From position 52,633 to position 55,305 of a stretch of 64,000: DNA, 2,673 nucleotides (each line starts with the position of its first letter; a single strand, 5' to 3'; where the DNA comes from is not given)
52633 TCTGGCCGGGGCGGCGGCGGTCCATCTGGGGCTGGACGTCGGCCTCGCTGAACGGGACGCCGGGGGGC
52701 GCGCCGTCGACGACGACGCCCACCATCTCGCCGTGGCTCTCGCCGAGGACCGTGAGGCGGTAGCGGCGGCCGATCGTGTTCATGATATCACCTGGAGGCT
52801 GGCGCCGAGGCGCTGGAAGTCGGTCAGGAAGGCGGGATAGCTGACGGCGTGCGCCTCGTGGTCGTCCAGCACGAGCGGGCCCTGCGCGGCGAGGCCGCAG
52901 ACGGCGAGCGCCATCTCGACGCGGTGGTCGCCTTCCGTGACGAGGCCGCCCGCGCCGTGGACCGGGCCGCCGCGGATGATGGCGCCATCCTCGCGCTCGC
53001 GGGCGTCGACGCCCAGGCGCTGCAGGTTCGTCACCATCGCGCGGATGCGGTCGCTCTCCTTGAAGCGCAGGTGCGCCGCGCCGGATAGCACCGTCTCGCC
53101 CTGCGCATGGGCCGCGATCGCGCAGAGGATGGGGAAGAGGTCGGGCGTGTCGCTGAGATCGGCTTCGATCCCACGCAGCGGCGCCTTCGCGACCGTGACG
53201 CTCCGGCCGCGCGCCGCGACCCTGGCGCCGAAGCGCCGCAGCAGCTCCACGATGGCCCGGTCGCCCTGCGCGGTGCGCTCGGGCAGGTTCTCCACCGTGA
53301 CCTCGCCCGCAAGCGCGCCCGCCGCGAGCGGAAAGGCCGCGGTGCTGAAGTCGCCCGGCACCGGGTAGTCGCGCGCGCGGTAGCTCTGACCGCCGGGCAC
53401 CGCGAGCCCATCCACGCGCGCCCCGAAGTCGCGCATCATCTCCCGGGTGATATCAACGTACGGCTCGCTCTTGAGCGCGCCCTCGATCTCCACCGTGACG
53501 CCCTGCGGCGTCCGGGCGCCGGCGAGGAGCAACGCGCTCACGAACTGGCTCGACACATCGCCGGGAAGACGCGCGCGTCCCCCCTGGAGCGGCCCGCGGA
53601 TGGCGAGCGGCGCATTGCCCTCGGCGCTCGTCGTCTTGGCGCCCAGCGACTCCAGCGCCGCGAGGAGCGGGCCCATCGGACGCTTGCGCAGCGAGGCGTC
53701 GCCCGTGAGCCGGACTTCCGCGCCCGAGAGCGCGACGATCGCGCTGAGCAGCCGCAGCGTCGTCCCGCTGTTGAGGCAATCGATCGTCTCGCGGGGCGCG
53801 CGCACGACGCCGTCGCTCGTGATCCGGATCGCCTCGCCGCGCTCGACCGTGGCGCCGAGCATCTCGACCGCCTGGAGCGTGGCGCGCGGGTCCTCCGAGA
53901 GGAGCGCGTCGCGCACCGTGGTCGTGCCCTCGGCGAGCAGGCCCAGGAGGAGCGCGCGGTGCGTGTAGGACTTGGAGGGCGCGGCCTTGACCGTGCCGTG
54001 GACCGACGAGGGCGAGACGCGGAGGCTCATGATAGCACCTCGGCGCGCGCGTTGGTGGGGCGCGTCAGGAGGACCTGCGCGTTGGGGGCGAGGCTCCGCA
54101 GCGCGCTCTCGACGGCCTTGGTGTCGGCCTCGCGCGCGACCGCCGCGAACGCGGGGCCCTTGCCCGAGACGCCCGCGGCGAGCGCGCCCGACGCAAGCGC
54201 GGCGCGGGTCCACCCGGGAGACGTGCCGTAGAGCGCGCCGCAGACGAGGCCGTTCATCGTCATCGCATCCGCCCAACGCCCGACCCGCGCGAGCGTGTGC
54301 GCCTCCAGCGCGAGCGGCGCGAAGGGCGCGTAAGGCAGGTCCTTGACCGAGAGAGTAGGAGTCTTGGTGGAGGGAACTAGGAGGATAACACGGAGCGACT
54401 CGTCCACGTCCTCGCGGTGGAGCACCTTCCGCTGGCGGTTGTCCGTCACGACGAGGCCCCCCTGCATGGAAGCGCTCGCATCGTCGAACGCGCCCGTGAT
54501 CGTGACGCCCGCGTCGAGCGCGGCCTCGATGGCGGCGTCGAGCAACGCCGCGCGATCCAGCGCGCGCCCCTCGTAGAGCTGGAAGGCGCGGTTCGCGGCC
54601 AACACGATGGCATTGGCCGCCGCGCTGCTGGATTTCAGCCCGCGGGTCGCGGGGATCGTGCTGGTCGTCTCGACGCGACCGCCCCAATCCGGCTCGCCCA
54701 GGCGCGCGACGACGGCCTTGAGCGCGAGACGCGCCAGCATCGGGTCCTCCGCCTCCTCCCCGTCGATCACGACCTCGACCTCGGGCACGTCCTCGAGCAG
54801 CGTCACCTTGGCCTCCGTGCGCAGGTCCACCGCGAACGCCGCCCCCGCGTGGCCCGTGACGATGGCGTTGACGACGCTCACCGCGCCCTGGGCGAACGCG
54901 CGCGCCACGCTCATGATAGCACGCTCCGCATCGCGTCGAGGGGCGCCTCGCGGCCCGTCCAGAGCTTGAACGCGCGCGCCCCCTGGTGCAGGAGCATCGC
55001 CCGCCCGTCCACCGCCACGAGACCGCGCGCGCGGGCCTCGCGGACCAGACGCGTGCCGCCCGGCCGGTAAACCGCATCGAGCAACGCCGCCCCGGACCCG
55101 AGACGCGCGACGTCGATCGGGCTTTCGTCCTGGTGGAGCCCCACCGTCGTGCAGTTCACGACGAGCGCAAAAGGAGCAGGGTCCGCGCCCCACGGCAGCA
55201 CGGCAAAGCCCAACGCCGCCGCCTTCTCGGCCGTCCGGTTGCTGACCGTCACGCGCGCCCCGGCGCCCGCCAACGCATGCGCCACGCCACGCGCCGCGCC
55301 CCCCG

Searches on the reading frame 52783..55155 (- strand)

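Call 63: search_protein_families(library=pfam, proteins=[window:52783-55155:-], max_evalue=0.00001)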
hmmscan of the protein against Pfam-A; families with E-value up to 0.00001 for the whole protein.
window:52783-55155:- (791 aa): 1 family
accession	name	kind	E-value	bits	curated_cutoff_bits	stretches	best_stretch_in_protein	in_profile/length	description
PF00275.25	EPSP_synthase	-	1.2e-106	357.4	22.8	1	382-778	4-415/417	EPSP synthase (3-phosphoshikimate 1-carboxyvinyltransferase)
